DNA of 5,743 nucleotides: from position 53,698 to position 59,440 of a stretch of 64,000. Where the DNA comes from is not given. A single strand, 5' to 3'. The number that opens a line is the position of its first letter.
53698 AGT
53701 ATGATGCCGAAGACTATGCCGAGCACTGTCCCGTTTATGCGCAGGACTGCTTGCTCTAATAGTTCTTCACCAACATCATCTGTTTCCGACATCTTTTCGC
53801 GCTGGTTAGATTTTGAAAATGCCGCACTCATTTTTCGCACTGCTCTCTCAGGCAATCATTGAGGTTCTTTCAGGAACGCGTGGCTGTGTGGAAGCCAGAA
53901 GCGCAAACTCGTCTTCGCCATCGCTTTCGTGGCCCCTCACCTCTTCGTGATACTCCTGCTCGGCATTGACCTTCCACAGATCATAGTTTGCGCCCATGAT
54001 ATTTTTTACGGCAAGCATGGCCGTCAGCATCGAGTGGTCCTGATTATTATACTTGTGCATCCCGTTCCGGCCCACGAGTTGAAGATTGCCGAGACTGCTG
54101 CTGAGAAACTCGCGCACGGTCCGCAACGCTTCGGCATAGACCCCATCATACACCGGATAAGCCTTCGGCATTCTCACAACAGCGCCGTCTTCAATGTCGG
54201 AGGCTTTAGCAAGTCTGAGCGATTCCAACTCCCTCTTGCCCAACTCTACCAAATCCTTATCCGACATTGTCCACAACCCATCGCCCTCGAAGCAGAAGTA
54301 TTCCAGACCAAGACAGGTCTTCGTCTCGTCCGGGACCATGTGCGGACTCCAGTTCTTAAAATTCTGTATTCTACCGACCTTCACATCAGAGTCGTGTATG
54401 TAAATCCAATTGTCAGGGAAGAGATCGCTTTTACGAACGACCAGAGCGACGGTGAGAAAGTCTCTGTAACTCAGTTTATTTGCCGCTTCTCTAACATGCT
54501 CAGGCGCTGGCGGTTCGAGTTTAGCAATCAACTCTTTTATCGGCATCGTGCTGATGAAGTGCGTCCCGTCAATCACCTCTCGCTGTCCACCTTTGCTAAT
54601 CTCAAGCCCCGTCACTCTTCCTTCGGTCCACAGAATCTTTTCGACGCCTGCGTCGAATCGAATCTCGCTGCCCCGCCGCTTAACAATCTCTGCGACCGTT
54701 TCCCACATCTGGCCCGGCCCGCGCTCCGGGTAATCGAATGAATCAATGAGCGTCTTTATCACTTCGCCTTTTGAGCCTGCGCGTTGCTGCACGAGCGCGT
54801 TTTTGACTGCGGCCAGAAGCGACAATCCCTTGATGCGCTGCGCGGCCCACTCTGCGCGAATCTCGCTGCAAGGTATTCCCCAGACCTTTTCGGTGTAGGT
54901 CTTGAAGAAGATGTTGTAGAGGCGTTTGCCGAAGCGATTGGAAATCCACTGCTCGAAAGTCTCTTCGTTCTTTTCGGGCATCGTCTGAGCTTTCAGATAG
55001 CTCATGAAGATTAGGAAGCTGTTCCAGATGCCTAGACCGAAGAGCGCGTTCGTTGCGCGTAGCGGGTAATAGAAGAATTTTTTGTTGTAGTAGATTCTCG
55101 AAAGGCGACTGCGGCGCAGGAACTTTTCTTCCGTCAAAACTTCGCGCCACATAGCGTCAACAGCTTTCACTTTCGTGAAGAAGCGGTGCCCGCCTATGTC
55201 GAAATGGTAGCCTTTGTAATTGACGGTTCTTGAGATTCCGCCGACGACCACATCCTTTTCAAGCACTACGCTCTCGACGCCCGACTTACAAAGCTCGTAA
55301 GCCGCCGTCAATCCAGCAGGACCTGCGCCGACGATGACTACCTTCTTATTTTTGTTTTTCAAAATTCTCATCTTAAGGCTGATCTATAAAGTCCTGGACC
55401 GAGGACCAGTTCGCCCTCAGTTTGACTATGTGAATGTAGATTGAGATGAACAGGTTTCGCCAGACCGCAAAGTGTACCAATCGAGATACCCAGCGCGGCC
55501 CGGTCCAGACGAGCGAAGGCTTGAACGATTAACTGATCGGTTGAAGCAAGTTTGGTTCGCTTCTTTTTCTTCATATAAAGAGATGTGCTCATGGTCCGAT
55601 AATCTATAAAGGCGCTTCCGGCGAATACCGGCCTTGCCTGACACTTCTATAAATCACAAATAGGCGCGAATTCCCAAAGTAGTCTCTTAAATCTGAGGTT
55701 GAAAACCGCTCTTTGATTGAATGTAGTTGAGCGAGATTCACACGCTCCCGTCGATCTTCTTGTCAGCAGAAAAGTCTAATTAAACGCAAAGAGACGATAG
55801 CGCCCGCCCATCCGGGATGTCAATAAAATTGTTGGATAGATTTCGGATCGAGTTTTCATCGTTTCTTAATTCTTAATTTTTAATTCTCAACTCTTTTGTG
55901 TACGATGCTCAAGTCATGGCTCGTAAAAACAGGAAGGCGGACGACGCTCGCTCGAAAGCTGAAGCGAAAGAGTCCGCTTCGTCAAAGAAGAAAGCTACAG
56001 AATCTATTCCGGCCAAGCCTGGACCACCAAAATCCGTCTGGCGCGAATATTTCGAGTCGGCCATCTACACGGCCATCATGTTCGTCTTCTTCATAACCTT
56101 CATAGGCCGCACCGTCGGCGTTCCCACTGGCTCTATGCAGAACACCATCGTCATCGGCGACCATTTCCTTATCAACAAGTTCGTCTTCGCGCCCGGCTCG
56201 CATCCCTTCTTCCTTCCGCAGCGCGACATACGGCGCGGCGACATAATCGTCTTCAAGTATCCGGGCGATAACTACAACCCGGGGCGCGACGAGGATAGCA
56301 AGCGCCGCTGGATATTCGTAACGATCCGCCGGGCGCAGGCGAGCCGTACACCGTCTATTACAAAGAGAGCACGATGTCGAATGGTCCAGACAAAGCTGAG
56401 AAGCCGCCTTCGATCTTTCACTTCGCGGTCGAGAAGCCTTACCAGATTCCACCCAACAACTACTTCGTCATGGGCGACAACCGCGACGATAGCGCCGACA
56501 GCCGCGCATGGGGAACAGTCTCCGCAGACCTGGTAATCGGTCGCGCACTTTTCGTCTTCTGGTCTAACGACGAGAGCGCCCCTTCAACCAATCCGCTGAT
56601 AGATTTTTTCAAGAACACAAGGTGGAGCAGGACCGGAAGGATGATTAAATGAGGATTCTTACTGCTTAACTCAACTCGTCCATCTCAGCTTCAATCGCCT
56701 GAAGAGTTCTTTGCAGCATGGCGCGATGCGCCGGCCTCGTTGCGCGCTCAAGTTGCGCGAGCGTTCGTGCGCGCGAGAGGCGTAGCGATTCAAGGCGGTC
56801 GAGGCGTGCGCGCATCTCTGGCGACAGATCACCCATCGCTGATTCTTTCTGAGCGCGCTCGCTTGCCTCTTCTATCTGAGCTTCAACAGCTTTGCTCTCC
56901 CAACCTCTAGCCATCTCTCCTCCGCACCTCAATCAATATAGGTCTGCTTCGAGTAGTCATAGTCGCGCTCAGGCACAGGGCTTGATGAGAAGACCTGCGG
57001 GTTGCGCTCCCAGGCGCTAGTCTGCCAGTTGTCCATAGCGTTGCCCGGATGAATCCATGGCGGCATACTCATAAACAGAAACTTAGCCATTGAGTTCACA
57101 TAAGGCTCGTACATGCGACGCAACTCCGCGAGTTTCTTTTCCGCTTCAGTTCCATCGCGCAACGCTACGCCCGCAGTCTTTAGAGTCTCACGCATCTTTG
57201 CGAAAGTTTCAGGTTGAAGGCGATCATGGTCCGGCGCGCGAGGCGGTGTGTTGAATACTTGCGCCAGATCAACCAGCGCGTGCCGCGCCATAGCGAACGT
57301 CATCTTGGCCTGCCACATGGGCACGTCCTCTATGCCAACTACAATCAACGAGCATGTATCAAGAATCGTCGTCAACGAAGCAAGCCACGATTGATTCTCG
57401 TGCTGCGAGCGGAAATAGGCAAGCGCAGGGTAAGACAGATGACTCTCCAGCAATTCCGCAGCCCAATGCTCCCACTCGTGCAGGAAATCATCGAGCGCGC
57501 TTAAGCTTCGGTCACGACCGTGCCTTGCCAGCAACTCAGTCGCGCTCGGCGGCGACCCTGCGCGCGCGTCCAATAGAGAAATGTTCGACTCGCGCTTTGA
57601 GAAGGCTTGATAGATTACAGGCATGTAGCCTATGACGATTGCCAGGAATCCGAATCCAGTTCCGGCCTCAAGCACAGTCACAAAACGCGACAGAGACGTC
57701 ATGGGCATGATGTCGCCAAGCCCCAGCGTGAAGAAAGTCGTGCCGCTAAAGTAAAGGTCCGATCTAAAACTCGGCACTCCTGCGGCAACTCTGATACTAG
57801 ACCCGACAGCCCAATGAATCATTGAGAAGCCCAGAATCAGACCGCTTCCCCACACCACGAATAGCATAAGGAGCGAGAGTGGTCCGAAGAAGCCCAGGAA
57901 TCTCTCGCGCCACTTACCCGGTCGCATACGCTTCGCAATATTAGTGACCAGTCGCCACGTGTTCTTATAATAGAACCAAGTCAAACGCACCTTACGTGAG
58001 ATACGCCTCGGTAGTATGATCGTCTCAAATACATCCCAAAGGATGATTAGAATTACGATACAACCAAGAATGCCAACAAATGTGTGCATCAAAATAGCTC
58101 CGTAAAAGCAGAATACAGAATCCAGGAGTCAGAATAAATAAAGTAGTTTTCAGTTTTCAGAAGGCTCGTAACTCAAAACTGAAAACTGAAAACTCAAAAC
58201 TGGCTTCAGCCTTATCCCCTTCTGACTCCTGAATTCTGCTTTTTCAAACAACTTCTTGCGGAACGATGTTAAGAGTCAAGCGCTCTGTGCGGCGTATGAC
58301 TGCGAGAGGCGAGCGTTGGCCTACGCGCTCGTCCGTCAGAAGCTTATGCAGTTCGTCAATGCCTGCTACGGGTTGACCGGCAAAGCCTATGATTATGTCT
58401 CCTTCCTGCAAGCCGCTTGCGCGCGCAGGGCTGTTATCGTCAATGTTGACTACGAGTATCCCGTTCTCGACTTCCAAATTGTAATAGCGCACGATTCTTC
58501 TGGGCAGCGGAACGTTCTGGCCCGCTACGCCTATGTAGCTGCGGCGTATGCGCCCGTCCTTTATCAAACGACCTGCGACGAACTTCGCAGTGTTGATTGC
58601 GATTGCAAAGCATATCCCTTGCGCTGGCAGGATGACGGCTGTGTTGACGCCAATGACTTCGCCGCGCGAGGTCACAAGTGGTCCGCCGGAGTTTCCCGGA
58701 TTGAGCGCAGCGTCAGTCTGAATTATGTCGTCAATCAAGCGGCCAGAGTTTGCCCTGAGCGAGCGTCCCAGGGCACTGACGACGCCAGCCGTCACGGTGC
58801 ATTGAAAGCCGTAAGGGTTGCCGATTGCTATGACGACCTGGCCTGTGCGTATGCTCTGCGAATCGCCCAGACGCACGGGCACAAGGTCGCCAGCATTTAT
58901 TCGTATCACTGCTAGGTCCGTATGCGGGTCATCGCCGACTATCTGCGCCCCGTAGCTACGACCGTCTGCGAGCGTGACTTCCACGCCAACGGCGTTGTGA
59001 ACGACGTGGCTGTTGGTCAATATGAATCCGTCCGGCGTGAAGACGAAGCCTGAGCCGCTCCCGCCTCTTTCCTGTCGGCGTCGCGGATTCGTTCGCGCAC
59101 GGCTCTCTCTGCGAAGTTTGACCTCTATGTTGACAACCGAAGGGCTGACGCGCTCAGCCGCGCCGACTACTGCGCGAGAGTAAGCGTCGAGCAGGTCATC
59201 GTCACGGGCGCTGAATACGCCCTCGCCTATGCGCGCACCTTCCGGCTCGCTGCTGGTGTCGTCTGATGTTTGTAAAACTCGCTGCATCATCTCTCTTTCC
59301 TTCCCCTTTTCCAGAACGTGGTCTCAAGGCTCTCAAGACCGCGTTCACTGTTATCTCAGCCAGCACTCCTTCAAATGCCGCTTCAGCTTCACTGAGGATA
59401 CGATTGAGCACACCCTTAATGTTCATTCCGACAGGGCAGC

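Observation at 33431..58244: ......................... family: a 105-140-nt palindromic element with at least five copies at gene boundaries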

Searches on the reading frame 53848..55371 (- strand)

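Call 69: search_protein_families(library=pfam, proteins=[window:53848-55371:-])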
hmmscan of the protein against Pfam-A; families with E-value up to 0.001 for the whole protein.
window:53848-55371:- (507 aa): 10 families
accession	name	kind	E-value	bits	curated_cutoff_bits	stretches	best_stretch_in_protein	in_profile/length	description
PF01593.30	Amino_oxidase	-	3.8e-20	73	19.8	1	19-406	2-386/443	Flavin containing amine oxidoreductase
PF13450.12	NAD_binding_8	-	3.8e-14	53.2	21.9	1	13-77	1-67/68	NAD(P)-binding Rossmann-like domain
PF01946.23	Thi4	-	3.8e-08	33.3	26.2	1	7-45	16-55/235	Thi4 family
PF01266.30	DAO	-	6.9e-08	32.8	27.9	1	10-45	1-37/353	FAD dependent oxidoreductase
PF01494.25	FAD_binding_3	-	1.9e-07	31.1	22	1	10-40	3-33/349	FAD binding domain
PF00890.30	FAD_binding_2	-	3.3e-06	27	20.4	1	11-45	2-36/414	FAD binding domain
PF13738.12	Pyr_redox_3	-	3.9e-06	26.8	30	1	12-46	1-36/305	Pyridine nucleotide-disulphide oxidoreductase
PF12831.13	FAD_oxidored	-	4.1e-06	26.8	27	1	11-47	2-38/416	FAD dependent oxidoreductase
PF07992.20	Pyr_redox_2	-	6e-05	23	26.1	1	9-46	1-40/291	Pyridine nucleotide-disulphide oxidoreductase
PF03486.20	HI0933_like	-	0.00036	20.5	50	1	10-44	2-36/244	HI0933-like protein Rossmann domain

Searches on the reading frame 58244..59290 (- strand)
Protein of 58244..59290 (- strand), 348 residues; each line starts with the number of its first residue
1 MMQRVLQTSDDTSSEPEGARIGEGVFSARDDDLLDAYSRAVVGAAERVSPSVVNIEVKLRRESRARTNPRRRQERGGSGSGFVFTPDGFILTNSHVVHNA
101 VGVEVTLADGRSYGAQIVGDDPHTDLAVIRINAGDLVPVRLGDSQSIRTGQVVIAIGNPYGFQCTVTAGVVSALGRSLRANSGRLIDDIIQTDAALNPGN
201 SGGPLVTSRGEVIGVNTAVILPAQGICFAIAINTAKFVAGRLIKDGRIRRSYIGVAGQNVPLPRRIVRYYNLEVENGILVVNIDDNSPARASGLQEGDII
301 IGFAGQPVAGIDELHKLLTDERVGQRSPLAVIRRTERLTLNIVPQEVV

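Call 16: search_protein_families(library=pfam, proteins=[window:58244-59290:-])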
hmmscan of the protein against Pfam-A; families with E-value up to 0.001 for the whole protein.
window:58244-59290:- (348 aa): 6 families
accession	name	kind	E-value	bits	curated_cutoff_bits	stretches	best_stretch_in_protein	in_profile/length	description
PF13365.12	Trypsin_2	-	1.9e-34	119.9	27.6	1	79-215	1-144/144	Trypsin-like peptidase domain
PF00089.32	Trypsin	-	8.1e-18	65.5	20.6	1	80-237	28-216/220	Trypsin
PF13180.12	PDZ_2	-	5e-12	46.4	27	1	274-342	10-78/80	PDZ domain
PF17820.7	PDZ_6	-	1.3e-06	28.5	27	1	280-319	2-41/54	PDZ domain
PF00595.29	PDZ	-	3.8e-06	27.6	23.2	1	264-316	23-65/81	PDZ domain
PF04495.20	GRASP55_65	-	0.00061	20.6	27.7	0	268-321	33-89/138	GRASP55/65 PDZ-like domain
